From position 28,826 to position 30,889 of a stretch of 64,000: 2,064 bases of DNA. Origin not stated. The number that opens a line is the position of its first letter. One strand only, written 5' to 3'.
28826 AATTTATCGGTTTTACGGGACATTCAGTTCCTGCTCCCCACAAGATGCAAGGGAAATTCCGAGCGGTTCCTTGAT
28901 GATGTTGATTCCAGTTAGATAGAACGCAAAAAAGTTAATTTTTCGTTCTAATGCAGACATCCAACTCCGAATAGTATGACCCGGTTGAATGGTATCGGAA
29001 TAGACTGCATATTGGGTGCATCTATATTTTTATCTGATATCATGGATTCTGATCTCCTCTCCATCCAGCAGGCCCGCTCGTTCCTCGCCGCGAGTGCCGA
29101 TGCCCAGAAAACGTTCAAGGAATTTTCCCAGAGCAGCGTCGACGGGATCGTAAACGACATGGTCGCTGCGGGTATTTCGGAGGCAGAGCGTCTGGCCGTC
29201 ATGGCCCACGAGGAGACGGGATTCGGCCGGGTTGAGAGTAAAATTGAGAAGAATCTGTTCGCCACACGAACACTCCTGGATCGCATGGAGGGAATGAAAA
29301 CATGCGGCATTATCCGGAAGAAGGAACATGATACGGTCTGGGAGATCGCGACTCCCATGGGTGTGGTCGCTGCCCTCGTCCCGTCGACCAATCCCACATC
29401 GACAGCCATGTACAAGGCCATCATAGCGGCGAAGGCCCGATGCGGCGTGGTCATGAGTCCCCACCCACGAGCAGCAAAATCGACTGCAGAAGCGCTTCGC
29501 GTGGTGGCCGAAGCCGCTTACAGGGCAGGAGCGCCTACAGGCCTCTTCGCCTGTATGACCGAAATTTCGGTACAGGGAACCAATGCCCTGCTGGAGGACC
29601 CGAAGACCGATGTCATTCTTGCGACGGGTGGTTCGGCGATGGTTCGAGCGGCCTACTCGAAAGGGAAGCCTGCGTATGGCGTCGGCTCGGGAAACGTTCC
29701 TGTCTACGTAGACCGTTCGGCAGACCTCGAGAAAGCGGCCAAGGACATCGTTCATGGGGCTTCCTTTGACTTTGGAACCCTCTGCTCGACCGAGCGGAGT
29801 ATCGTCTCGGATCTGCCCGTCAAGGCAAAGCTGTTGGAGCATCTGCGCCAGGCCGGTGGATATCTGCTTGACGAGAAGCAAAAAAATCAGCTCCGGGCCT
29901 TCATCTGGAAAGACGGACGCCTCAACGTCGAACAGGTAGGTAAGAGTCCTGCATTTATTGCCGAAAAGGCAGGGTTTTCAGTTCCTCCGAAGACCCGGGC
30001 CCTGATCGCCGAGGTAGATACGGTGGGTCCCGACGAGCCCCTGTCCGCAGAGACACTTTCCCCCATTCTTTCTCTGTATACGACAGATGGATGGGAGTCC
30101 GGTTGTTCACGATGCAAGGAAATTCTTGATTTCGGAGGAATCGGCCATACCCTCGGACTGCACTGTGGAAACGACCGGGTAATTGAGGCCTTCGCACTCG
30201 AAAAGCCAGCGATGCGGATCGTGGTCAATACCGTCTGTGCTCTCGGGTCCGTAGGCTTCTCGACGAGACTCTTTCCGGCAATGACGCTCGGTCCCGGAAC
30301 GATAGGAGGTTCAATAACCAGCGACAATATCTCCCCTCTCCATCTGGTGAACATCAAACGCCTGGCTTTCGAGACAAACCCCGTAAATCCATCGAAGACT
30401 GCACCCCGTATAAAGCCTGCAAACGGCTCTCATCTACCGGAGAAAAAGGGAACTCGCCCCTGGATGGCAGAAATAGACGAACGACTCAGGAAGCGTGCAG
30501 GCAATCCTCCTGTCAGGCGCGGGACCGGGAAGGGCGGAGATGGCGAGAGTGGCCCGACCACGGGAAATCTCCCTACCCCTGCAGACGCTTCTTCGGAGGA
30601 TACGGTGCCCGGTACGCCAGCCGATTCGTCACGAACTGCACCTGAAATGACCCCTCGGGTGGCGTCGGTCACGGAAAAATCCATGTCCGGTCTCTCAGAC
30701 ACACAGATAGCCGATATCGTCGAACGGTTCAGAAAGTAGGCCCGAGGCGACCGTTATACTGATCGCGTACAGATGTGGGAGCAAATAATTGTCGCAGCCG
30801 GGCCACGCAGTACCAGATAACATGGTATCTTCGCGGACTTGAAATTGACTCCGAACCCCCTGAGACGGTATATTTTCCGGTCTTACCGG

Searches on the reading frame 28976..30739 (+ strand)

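Call 42: search_protein_families(library=pfam, proteins=[window:28976-30739:+], max_evalue=0.001)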
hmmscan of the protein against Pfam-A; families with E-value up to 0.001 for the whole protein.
window:28976-30739:+ (587 aa): 1 family
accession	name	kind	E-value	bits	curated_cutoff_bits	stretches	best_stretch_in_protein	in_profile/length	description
PF00171.27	Aldedh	-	9.5e-22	77.6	23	1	31-292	29-291/461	Aldehyde dehydrogenase family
